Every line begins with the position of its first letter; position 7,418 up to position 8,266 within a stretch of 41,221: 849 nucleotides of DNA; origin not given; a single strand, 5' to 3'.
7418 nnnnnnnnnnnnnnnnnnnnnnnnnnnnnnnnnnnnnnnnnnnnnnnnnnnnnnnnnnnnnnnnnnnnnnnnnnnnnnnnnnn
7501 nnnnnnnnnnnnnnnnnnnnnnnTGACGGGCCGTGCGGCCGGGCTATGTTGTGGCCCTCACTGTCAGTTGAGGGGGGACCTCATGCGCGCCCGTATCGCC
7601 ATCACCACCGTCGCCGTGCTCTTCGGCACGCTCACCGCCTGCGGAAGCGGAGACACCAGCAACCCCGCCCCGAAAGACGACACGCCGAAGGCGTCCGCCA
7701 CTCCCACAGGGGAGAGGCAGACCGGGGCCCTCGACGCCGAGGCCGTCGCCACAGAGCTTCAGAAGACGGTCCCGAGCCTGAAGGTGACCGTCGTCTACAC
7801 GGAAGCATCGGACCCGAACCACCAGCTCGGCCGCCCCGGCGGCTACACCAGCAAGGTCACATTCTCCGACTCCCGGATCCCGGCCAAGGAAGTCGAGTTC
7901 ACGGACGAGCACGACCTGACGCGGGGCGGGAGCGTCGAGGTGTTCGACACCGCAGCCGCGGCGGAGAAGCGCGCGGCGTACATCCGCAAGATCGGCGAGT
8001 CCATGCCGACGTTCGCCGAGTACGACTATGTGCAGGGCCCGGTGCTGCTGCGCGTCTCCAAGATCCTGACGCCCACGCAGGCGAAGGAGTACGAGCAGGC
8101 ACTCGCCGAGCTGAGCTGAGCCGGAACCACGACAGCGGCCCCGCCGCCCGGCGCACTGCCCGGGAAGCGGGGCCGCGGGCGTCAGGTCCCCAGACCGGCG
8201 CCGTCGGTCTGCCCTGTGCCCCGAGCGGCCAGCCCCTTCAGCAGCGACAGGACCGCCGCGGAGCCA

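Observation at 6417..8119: Lysogeny-side accessory island next to attP: Xre HTH, two coupled Cys-rich mini-proteins, truncated GntR and a lipoprotein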

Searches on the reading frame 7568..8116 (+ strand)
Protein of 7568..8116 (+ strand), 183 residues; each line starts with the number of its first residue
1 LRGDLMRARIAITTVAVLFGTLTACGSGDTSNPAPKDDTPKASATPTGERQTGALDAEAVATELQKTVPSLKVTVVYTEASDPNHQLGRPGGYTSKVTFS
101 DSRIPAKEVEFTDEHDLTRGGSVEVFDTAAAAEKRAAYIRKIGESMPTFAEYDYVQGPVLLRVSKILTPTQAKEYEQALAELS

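Call 3: search_protein_families(library=pfam, proteins=[window:7568-8116:+], max_evalue=1)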
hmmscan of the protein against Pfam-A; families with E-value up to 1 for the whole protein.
seq(183 aa): 0 families

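Call 8: search_protein_families(library=phrogs, proteins=[window:7568-8116:+], max_evalue=1)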
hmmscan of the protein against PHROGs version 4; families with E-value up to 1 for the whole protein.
seq(183 aa): 7 families
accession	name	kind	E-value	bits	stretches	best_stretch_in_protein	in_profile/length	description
phrog_8870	-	unknown function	0.0028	18.5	0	7-41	2-38/156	-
phrog_19157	-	unknown function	0.0047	17.9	1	6-88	2-79/162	-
phrog_22858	-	unknown function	0.0096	16.9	1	6-55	17-65/175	-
phrog_12816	-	unknown function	0.02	16.1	1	6-49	3-42/140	-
phrog_8241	-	unknown function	0.035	15.4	1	9-55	5-48/143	-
phrog_23043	-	unknown function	0.039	15.1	1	9-74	26-88/164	-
phrog_9170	-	unknown function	0.072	13.9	1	10-50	5-45/159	-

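Call 9: search_protein_families(library=ncbifam, proteins=[window:7568-8116:+], max_evalue=1)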
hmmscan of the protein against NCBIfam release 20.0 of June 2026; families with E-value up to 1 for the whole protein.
seq(183 aa): 4 families
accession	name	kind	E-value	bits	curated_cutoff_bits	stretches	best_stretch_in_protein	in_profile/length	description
NF058595.1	invert_tail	domain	0.01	16.2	37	1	8-45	55-92/113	lipo-invert putative C-terminal anchoring domain-containing protein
NF053527.1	lipo_Cory_WKLS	subfamily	0.021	14.7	105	1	12-66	3-55/166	WKL family lipoprotein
TIGR02122.1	TRAP_TAXI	subfamily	0.052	12.4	84.35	1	6-93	1-83/320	TAXI family TRAP transporter solute-binding subunit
NF047847.2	SS_mature_LptM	equivalog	0.34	11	27.7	1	6-26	1-21/31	LPS translocon maturation chaperone LptM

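Call 10: search_protein_families(library=padloc, proteins=[window:7568-8116:+], max_evalue=1)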
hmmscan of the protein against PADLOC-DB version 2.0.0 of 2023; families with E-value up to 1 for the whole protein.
seq(183 aa): 0 families

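Call 33: find_homologous_proteins(query=window:7583-8116:+, max_evalue=0.001)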
Query seq(178 aa) (178 aa): 172 proteins with E <= 0.001 among 290 candidates; the best 120 are listed.
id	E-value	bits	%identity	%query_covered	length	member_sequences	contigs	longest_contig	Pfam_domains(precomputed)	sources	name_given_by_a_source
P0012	1.1e-108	378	100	100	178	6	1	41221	-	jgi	-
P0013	6.3e-91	320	85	99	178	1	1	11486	-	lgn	-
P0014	3.8e-90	318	83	99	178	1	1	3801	-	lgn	-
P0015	7.6e-87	307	82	93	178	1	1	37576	-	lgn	-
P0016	2.2e-43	166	58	77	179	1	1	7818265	-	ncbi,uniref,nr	ncbi:hypothetical protein [Streptomyces sp. RKAG337]|uniref:hypothetical protein n=1 Tax=Streptomyce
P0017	7.3e-43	164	59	71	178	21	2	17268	-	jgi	jgi:hypothetical protein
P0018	2.2e-42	163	54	84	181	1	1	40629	-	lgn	-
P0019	1.5e-40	157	58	71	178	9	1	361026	-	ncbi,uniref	ncbi:hypothetical protein [Streptomyces chartreusis]|uniref:hypothetical protein n=1 Tax=Streptomyce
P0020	2.0e-40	156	53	83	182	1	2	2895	-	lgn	-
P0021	1.0e-39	154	49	100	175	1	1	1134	-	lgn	-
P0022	1.3e-39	154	52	89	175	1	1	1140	-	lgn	-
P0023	8.4e-39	151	54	73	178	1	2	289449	-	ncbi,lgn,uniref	ncbi:hypothetical protein [Streptomyces phaeofaciens]|uniref:hypothetical protein n=1 Tax=Streptomyc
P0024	9.4e-39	151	58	71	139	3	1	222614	-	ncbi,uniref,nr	ncbi:hypothetical protein [Streptomyces sp. NBC_00299]|uniref:hypothetical protein n=1 Tax=Streptomy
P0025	2.0e-38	150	48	89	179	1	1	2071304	-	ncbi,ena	-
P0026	2.1e-38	150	58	70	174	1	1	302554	-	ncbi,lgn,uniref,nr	ncbi:hypothetical protein SAMN04488564_113234 [Lentzea waywayandensis]|uniref:Lipoprotein n=1 Tax=Le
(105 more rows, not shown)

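Call 39: find_encoding_contigs(protein=P0016, flank=6000, max_places=2)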
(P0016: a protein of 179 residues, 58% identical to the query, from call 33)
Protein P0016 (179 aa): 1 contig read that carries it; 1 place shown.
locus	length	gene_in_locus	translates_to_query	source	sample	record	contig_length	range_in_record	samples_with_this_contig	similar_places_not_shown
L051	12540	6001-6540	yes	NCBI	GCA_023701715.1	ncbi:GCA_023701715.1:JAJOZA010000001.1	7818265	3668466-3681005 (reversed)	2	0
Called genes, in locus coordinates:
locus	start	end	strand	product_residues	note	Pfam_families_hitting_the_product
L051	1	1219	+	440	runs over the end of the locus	-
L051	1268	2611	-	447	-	PF00069:Pkinase, PF07714:PK_Tyr_Ser-Thr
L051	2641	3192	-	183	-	-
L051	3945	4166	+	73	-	PF13560:HTH_31, PF12844:HTH_19, PF01381:HTH_3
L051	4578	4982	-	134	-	-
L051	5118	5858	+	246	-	PF00392:GntR, PF07702:UTRA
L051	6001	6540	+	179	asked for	-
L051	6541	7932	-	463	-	PF01391:Collagen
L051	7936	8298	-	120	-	-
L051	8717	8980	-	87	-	-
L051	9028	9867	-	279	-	-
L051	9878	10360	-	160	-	-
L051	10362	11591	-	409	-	-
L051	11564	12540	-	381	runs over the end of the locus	-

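Call 40: find_encoding_contigs(protein=P0026, flank=6000, max_places=2)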
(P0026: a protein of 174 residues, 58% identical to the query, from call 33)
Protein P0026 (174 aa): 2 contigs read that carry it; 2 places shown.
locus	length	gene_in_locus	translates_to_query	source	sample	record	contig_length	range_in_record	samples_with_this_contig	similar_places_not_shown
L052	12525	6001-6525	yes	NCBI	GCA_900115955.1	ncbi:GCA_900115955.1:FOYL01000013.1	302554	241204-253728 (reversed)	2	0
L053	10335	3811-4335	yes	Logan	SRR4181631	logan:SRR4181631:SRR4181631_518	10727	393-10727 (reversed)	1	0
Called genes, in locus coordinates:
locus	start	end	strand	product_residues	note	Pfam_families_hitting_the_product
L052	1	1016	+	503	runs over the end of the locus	PF00221:Lyase_aromatic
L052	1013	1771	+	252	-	PF27188:SfmD_perox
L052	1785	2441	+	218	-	PF01135:PCMT (weak), PF01596:Methyltransf_3, PF13578:Methyltransf_24, PF13649:Methyltransf_25 (weak)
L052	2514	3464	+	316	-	PF00296:Bac_luciferase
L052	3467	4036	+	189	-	PF00440:TetR_N, PF17932:TetR_C_24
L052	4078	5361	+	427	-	PF03033:Glyco_transf_28 (faint), PF00201:UDPGT, PF06722:EryCIII-like_C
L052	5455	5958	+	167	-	PF05423:Mycobact_memb (weak)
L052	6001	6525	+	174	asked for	-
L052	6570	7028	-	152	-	PF00578:AhpC-TSA, PF08534:Redoxin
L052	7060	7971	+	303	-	PF00356:LacI, PF00532:Peripla_BP_1, PF13377:Peripla_BP_3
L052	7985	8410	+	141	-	PF01042:Ribonuc_L-PSP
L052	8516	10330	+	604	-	PF02446:Glyco_hydro_77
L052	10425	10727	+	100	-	-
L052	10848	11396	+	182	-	PF07282:Cas12f1-like_TNB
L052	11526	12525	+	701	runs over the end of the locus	PF02922:CBM_48, PF00128:Alpha-amylase, PF21331:Isoamylase_C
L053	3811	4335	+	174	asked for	-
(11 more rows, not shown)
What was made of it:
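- Closest known: Phage superinfection-exclusion lipoproteins. Different: The family is mostly chromosomal in actinomycetes (calls 33, 40).
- The lipoprotein family is common in ordinary chromosomal contexts (L052; call 40).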

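Call 45: predict_structure(alignment_id=A3)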
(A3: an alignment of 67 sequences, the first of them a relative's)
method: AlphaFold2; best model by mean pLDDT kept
length: 178 residues; sequences in the alignment: 67
mean_pLDDT: 82.9   pTM: 0.70
mean pLDDT of the five models: 82.9, 82.5, 82.4, 80.1, 79.3
residues with pLDDT >= 90: 109; 70-90: 18; 50-70: 36; < 50: 15
segments of 3 or more residues with pLDDT < 50: 45-47
pLDDT, mean of each block of 10 residues (from residue 1): 54 54 54 53 54 97 97 95 95 96 77 94 97 95 93 97 97 94
secondary structure, 60 per line:
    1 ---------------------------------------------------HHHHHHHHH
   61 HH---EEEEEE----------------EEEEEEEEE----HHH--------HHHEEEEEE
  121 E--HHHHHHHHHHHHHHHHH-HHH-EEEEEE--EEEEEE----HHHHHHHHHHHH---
elements in order: H52-62 E66-71 E88-96 E115-121 H124-140 E146-151 E154-159 H164-175
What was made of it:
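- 7583..8119 (+): Lipoprotein, 178 aa, lipobox LTAC, disordered linker and a ~125-aa alpha/beta domain; variable cargo downstream of gntR. AF2 core pLDDT >93 (call 45).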

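Call 48: fold_search(model_id=the predicted structure, library=pdb)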
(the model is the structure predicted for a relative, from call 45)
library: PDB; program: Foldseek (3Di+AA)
matches with E <= 10: 529; with E <= 0.001: 0
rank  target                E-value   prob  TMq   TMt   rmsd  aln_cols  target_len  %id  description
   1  4esq                  3.6e-02  0.89  0.37  0.35   7.1       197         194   12  Crystal structure of the extracellular domain of PknH from Mycobacterium tuberculosis (released 2012-07-18)
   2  3v4g                  2.4e-01  0.23  0.22  0.27  14.1        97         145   11  1.60 Angstrom resolution crystal structure of an arginine repressor from Vibrio vulnificus CMCP6 (released 2012-01-04)
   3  2v6u_A                2.9e-01  0.44  0.24  0.40  12.0       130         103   11  High resolution crystal structure of pterin-4a-carbinolamine dehydratase from Toxoplasma gondii (released 2008-07-22)
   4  6cj0_A                2.9e-01  0.38  0.25  0.18  14.2       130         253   15  Chromosomal trehalose-6-phosphate phosphatase from P. aeruginosa (released 2018-05-09)
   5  4dfb_A                2.9e-01  0.38  0.28  0.19   5.3       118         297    6  Crystal structure of aminoglycoside phosphotransferase aph(2")-id/aph(2")-iva in complex with kanamycin (released 2012-02-08)
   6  5yh1                  2.9e-01  0.10  0.19  0.10  13.1       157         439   13  Member of s1p family of ribosomal proteins PF0399 DHH domain (released 2018-08-01)
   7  2v6t_A                3.7e-01  0.41  0.25  0.42  11.8       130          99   10  Crystal structure of a complex of pterin-4a-carbinolamine dehydratase from Toxoplasma gondii with 7,8-dihydrobiopterin (released 2008-07-22)
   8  4dfu_A                4.2e-01  0.30  0.28  0.19   5.4       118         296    6  Inhibition of an antibiotic resistance enzyme: crystal structure of aminoglycoside phosphotransferase APH(2")-ID/APH(2 (released 2012-02-08)
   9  2v6s_B                4.5e-01  0.35  0.24  0.41  11.9       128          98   11  Medium resolution crystal structure of pterin-4a-carbinolamine dehydratase from Toxoplasma gondii (released 2008-07-22)
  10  9qpb_B                4.5e-01  0.30  0.28  0.20   5.4       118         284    6  APH(2'')-IVa with an inhibitor (released 2026-02-11)
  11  1xxa_A                4.8e-01  0.38  0.22  0.48   9.4        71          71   15  C-TERMINAL DOMAIN OF ESCHERICHIA COLI ARGININE REPRESSOR/ L-ARGININE COMPLEX; PB DERIVATIVE (released 1996-03-08)
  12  4de4_B                4.8e-01  0.28  0.28  0.19   5.3       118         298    6  Crystal structure of aminoglycoside phosphotransferase APH(2")-Id/APH(2")-IVa in complex with HEPES (released 2012-02-08)
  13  2v6s_A                5.4e-01  0.33  0.24  0.40  11.9       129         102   11  Medium resolution crystal structure of pterin-4a-carbinolamine dehydratase from Toxoplasma gondii (released 2008-07-22)
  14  4xkr                  5.4e-01  0.13  0.23  0.10  14.7       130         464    8  Crystal structure of NikA from Staphylococcus aureus in complex with Ni-(L-His)(2-methyl-thiazolidine dicarboxylate) (co (released 2015-02-11)
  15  2n4e_MODEL_1_A        5.8e-01  0.28  0.25  0.38  12.4        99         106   13  Solution NMR Structure of DE NOVO DESIGNED PROTEIN Top7NNSTYCC, Northeast Structural Genomics Consortium (NESG (released 2015-12-09)
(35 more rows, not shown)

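Call 69: find_encoding_contigs(protein=P0018, flank=5000, max_places=2)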
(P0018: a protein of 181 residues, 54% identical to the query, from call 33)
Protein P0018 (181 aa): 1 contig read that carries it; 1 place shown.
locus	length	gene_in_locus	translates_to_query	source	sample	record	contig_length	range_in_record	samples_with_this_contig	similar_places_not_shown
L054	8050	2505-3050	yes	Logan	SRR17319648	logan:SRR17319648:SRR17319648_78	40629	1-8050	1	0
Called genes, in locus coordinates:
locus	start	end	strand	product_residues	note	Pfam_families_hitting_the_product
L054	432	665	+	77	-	PF13560:HTH_31, PF12844:HTH_19, PF01381:HTH_3, PF13443:HTH_26 (weak)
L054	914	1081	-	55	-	-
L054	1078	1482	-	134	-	-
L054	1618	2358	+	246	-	PF00392:GntR, PF07702:UTRA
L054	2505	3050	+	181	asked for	-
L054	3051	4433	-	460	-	PF01391:Collagen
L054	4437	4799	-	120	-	-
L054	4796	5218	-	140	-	-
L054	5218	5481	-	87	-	-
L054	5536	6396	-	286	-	PF01510:Amidase_2 (weak)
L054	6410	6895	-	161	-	-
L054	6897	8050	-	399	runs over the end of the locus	-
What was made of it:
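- GntR + lipoprotein pairs recur at the same position in other phages (L051 and L054; calls 39, 69).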

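Call 70: find_encoding_contigs(protein=P0019, flank=5000, max_places=2)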
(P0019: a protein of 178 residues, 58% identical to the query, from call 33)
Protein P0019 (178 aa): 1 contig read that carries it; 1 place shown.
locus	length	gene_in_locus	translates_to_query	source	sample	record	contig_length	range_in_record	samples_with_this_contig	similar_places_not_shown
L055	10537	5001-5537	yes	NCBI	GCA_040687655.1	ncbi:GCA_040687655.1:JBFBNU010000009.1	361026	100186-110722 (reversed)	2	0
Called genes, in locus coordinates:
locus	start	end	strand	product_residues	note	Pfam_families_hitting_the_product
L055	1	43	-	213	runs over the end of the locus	PF00440:TetR_N, PF17920:TetR_C_16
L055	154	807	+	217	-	PF01814:Hemerythrin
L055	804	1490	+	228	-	PF00106:adh_short, PF08659:KR, PF13561:adh_short_C2, PF23441:SDR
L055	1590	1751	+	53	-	-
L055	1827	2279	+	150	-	-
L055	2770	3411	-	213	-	-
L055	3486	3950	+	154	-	PF27072:KilB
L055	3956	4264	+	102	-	PF13374:TPR_10 (faint), PF13424:TPR_12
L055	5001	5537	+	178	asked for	-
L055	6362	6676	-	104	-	-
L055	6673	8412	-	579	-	PF00083:Sugar_tr, PF07690:MFS_1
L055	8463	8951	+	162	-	PF01047:MarR, PF12802:MarR_2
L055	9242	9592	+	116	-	-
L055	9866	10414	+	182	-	PF00589:Phage_integrase (weak)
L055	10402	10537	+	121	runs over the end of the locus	PF00392:GntR, PF13545:HTH_Crp_2 (weak)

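Call 109: fold_search(model_id=the predicted structure, library=viral)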
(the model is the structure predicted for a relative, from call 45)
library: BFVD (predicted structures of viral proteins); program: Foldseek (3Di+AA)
matches with E <= 10: 284; with E <= 0.001: 1
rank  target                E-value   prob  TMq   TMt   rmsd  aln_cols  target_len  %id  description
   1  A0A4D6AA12            9.2e-04  1.00  0.37  0.44  18.6       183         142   10  (no name in the UniProt tables at hand)
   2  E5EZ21                2.0e-02  0.33  0.20  0.19  10.6       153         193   13  (no name in the UniProt tables at hand)
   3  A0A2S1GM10            2.8e-02  0.30  0.20  0.18  10.1       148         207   11  Transcription factor MotA, activation domain [Erwinia phage Cronus]
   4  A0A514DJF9            3.8e-02  0.96  0.39  0.50  20.8       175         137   11  Lipoprotein [Corynebacterium phage StAB]
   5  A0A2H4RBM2            6.7e-02  0.21  0.18  0.24  13.2       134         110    9  Uncharacterized protein [Sulfolobus ellipsoid virus 1]
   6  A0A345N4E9            1.0e-01  0.72  0.34  0.47   9.7       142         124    7  (no name in the UniProt tables at hand)
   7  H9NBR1                1.5e-01  0.69  0.31  0.41  11.4       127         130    6  (no name in the UniProt tables at hand)
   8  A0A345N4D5            1.7e-01  0.84  0.33  0.51   5.5       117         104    7  (no name in the UniProt tables at hand)
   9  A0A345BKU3            1.7e-01  0.18  0.16  0.22  13.0       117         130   13  (no name in the UniProt tables at hand)
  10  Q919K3                2.7e-01  0.57  0.22  0.09  10.4        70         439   14  CUN073 putative p47 transcription regulator factor, similar to AcMNPV ORF40 [Culex nigripalpus nucleopolyhedrovirus (isolate Florida/1997)]
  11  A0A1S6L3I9            3.3e-01  0.11  0.19  0.08  18.2       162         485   10  Uncharacterized protein [Erwinia phage vB_EamM_Yoloswag]
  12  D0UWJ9                3.5e-01  0.10  0.12  0.06  16.9       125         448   15  Uncharacterized protein [Streptomyces phage ZL12]
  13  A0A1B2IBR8            3.7e-01  0.07  0.17  0.12  15.2       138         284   14  (no name in the UniProt tables at hand)
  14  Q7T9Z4                4.2e-01  0.08  0.17  0.10  23.4       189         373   10  ORF_21 [Adoxophyes orana granulovirus]
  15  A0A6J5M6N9            5.0e-01  0.87  0.25  0.53   2.9        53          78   13  Uncharacterized protein [uncultured Caudovirales phage]
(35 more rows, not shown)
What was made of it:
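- On Superinfection-exclusion lipoproteins (Ltp/Llp/Cor): Best fold matches are weak: PknH sensor domain E 0.036, TM 0.37; a phage lipoprotein E 0.038 (calls 48, 109).
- Weak fold resemblance to a Corynebacterium phage lipoprotein (call 109).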
